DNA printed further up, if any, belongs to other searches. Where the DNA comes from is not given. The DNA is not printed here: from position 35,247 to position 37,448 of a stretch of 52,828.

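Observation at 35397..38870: Three-gene operon led by a GHKL (Hsp90/MORC/sacsin-like) ATPase with two unassignable partners: candidate undescribed defence/conflict system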

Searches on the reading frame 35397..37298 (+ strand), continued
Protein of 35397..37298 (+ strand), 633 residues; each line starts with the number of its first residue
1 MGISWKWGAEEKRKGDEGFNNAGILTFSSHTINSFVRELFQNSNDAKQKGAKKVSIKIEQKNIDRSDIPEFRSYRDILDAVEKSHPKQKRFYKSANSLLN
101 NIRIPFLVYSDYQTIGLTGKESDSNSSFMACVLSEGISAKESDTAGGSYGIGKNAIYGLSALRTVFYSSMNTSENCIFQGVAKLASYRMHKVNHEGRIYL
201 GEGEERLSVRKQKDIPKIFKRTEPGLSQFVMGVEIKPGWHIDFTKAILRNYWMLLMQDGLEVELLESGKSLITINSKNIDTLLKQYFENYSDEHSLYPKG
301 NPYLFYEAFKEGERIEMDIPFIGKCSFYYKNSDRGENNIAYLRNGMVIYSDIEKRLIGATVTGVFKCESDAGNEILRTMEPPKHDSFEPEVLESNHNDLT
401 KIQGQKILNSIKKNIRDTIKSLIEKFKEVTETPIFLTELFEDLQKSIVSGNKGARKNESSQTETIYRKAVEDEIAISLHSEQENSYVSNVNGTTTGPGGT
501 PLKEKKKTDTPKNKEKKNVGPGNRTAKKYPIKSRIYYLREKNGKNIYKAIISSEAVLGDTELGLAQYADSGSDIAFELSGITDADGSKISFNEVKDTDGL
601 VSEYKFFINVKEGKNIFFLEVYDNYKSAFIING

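Call 48: fold_search(model_id=the predicted structure, library=pdb)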
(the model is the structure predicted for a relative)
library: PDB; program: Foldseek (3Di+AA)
matches with E <= 10: 1550; with E <= 0.001: 12
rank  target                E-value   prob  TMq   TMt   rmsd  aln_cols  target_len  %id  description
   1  9o0g_D                2.5e-09  1.00  0.32  0.33  27.8       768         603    9  CryoEM structure of M. mazei topoisomerase VI(A-E342Q)-minicircle DNA complex in cleavage state (released 2026-02-25)
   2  9o8p_B                8.7e-09  1.00  0.30  0.31  29.2       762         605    9  CryoEM structure of M. mazei topoisomerase VI-minicircle DNA complex (released 2026-02-25)
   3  9o0g_B                1.1e-08  1.00  0.31  0.33  28.1       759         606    9  CryoEM structure of M. mazei topoisomerase VI(A-E342Q)-minicircle DNA complex in cleavage state (released 2026-02-25)
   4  2q2e_B                7.7e-07  1.00  0.28  0.30  29.4       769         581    8  Crystal structure of the topoisomerase VI holoenzyme from Methanosarcina mazei (released 2007-07-10)
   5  6mw7_D                1.1e-06  1.00  0.34  0.42   8.2       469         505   11  Crystal structure of ATPase module of SMCHD1 bound to ATP (released 2019-09-11)
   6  6lzj                  1.1e-06  1.00  0.23  0.49   7.7       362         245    9  Aquifex aeolicus MutL ATPase domain complexed with AMPPCP (released 2020-07-01)
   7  6mw7_A                2.4e-06  1.00  0.31  0.37   7.5       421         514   11  Crystal structure of ATPase module of SMCHD1 bound to ATP (released 2019-09-11)
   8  6mw7_C                2.9e-06  1.00  0.33  0.39   8.0       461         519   11  Crystal structure of ATPase module of SMCHD1 bound to ATP (released 2019-09-11)
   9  3zkb_P                4.2e-06  1.00  0.27  0.41  11.8       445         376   10  CRYSTAL STRUCTURE OF THE ATPASE REGION OF Mycobacterium tuberculosis GyrB WITH AMPPNP (released 2013-09-18)
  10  6mw7_B                5.2e-06  1.00  0.32  0.39   8.3       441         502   10  Crystal structure of ATPase module of SMCHD1 bound to ATP (released 2019-09-11)
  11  6lzi                  1.5e-05  1.00  0.22  0.49   6.6       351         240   10  Aquifex aeolicus MutL ATPase domain complexed with ADP (released 2020-07-01)
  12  1bkn_B                7.6e-05  1.00  0.24  0.48   9.8       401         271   11  CRYSTAL STRUCTURE OF AN N-TERMINAL 40KD FRAGMENT OF E. COLI DNA MISMATCH REPAIR PROTEIN MUTL (released 1999-05-11)
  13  5ni2                  5.7e-03  1.00  0.10  0.10   3.2        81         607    7  Crystal structure of human LTA4H mutant E271A in complex with LTA4 (crystal form I) (released 2017-08-23)
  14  6qfs_B                7.5e-03  1.00  0.12  0.58   4.0       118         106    8  Chargeless variant of the Cellulose-binding domain from Cellulomonas fimi (released 2019-12-18)
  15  3ndy_E                8.9e-03  1.00  0.12  0.55   4.4       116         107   10  The structure of the catalytic and carbohydrate binding domain of endoglucanase D from Clostridium cellulovorans (released 2010-09-08)
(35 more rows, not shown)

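Call 52: search_protein_families(library=pfam, alignment_id=A6, max_evalue=0.00001)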
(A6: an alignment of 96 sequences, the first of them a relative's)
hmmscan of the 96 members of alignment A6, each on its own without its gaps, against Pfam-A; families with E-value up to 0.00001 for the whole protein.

A. member 1, L011:194-1357:+ (387 aa): 1 family
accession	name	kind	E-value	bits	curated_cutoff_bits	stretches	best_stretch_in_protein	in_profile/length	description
PF10592.14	AIPR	-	2.9e-33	116.3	25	1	46-349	2-285/308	AIPR protein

B. families by the number of members that match (of 96 scanned): 103 families (the first 25 are shown)
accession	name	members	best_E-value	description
PF04851.21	ResIII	6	2.2e-41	Type III restriction enzyme, res subunit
PF00271.37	Helicase_C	5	5.3e-16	Helicase conserved C-terminal domain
PF13091.12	PLDc_2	5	1.1e-13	PLD-like domain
PF18766.7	SWI2_SNF2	4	4.9e-78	SWI2/SNF2 ATPase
PF01702.25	TGT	3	1.6e-161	Queuine tRNA-ribosyltransferase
PF11907.13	DUF3427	3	9.3e-92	Domain of unknown function (DUF3427)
PF00270.35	DEAD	3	4.4e-10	DEAD/DEAH box helicase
PF02547.20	Queuosine_synth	2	6.1e-141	Queuosine biosynthesis protein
PF02384.22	N6_Mtase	2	1.9e-118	N-6 DNA Methylase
PF03235.19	GmrSD_N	2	1.9e-37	GmrSD restriction endonuclease, N-terminal domain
PF00248.27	Aldo_ket_red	2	1.2e-31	Aldo/keto reductase family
PF07510.16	GmrSD_C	2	1.8e-29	GmrSD restriction endonucleases, C-terminal domain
PF02699.20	YajC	2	3.2e-29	Preprotein translocase subunit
PF00497.25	SBP_bac_3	2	2.9e-28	Bacterial extracellular solute-binding proteins, family 3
PF12161.14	HsdM_N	2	1.5e-26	HsdM N-terminal domain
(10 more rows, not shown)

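Call 53: search_protein_families(library=padloc, alignment_id=A6, max_evalue=1e-10)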
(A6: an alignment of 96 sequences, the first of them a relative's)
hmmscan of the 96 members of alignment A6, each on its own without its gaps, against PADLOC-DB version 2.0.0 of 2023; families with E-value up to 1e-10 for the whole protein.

A. member 1, L011:194-1357:+ (387 aa): 0 families

B. families by the number of members that match (of 96 scanned): 152 families (the first 25 are shown)
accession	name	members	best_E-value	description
PDLC03658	mREase_IV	5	0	Type IV methyl-directed restriction enzyme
PDLC03659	mREase_IV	5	8.9e-115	Type IV methyl-directed restriction enzyme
PDLC02707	PbeA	5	7e-41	PbeA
PDLC02704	PbeA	5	5.4e-35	PbeA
PDLC02706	PbeA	5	3.2e-16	PbeA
PDLC03047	REase_I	4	1.2e-23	Type I restriction enzyme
PDLC03049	REase_I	4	1.2e-19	Type I restriction enzyme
PDLC02705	PbeA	4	9.3e-16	PbeA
PDLC02703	PbeA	3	4.4e-19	PbeA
PDLC03019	MTase_I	2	0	Type I methyltransferase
PDLC04157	HEC-06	2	3.5e-180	-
PDLC03035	MTase_I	2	1.1e-134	Type I methyltransferase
PDLC03240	MTase_II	2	3.5e-127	Type II methyltransferase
PDLC04154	HEC-06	2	2.3e-120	-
PDLC04155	HEC-06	2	2.4e-119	-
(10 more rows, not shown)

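Call 54: search_protein_families(library=pfam, proteins=[L027:8922-9959:+, L027:8126-8935:+, L027:13554-14705:+, L014:7336-9999:+, L078:8998-9972:+, L058:8040-9611:+, L046:9289-9765:-, L031:9609-9971:+, L074:8825-9841:+, L073:8425-9585:+], max_evalue=0.001)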
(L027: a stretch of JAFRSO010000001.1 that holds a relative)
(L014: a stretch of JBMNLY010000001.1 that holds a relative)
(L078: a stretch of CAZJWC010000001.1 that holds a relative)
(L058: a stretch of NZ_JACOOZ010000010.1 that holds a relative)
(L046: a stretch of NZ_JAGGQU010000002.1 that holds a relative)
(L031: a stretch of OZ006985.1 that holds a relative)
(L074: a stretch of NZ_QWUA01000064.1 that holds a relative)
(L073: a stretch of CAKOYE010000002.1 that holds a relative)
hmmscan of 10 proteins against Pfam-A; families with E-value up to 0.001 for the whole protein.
L027:8922-9959:+ (345 aa): 1 family
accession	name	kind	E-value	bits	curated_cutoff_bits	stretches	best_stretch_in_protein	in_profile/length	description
PF02547.20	Queuosine_synth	-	6.1e-141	469.6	25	1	3-338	1-322/322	Queuosine biosynthesis protein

L027:8126-8935:+ (269 aa): 1 family
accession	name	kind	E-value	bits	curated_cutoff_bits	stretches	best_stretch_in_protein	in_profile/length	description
PF00497.25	SBP_bac_3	-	2.9e-28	98.7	26.4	1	36-262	1-131/132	Bacterial extracellular solute-binding proteins, family 3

L027:13554-14705:+ (383 aa): 1 family
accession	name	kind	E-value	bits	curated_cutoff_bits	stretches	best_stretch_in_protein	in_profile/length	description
PF01702.25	TGT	-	1.6e-161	537.7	26.3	1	16-375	2-356/357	Queuine tRNA-ribosyltransferase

L014:7336-9999:+ (887 aa): 1 family
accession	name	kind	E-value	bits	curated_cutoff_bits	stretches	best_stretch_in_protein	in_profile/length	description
PF04545.22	Sigma70_r4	-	3.7e-08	33.2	24.1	1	291-322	13-45/50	Sigma-70, region 4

L078:8998-9972:+ (324 aa): 0 families

L058:8040-9611:+ (523 aa): 3 families
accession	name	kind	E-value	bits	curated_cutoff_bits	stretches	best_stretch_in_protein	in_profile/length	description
PF00239.26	Resolvase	-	1.9e-36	125.8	23.3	1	29-177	1-144/145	Resolvase, N terminal domain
PF07508.19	Recombinase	-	3.2e-20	72.7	21.1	1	201-308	2-102/102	Recombinase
PF13408.12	Zn_ribbon_recom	-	3.3e-13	50.2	25.3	1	329-388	2-57/58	Recombinase zinc beta ribbon domain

L046:9289-9765:- (158 aa): 3 families
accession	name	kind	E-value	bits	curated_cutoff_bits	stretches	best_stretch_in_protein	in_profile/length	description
PF14815.12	NUDIX_4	-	2.5e-15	56.7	35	1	31-145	2-109/113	NUDIX domain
PF00293.34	NUDIX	-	8.9e-14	52.1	21.1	1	28-141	4-125/134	NUDIX domain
PF22327.2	Nudt16-like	-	0.00041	20.8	27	1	58-97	37-77/161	U8 snoRNA-decapping enzyme-like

L031:9609-9971:+ (120 aa): 0 families

L074:8825-9841:+ (338 aa): 2 families
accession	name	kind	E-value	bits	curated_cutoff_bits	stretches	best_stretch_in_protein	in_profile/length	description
PF01844.29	HNH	-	2.7e-07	31.1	21.4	1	264-319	1-46/47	HNH endonuclease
PF01878.24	EVE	-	0.00011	22.6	23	1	86-192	2-115/145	EVE domain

L073:8425-9585:+ (386 aa): 1 family
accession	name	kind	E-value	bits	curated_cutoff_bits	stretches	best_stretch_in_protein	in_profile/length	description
PF13020.12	NOV_C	-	1.8e-21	76.4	22.1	1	257-354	1-87/91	Protein NO VEIN, C-terminal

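Call 58: search_protein_families(library=padloc, alignment_id=A7, max_evalue=0.000001)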
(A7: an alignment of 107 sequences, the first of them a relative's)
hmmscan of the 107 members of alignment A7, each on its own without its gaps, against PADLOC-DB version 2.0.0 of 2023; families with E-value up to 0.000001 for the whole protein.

A. member 1, L002:5934-6455:- (173 aa): 0 families

B. families by the number of members that match (of 107 scanned): 33 families (the first 25 are shown)
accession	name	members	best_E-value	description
PDLC04132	HNH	3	4.5e-38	-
PDLC03546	HNH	3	2.6e-20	Type II restriction enzyme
PDLC04134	mad2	3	2.8e-15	mads_2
PDLC03529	REase_II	3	3e-12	Type II restriction enzyme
PDLC03553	REase_II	2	4.2e-115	Type II restriction enzyme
PDLC04899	PDC-S07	2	4.2e-42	-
PDLC03570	REase_II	2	7.2e-29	Type II restriction enzyme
PDLC04920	PDC-S13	1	8.5e-130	-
PDLC03963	SoFic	1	1.3e-111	-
PDLC03563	REase_II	1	4.4e-79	Type II restriction enzyme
PDLC02214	QatC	1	6.1e-76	-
PDLC01465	PrimPol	1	1.1e-62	"CAS-I,CAS-II,CAS-III,CAS-IV,CAS-V,CAS-VI; associated"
PDLC03398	REase_II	1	2.2e-34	Type II nicking endonuclease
PDLC04841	PDC-S04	1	2e-29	-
PDLC01101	PrimPol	1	3.4e-24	adaptation polymerase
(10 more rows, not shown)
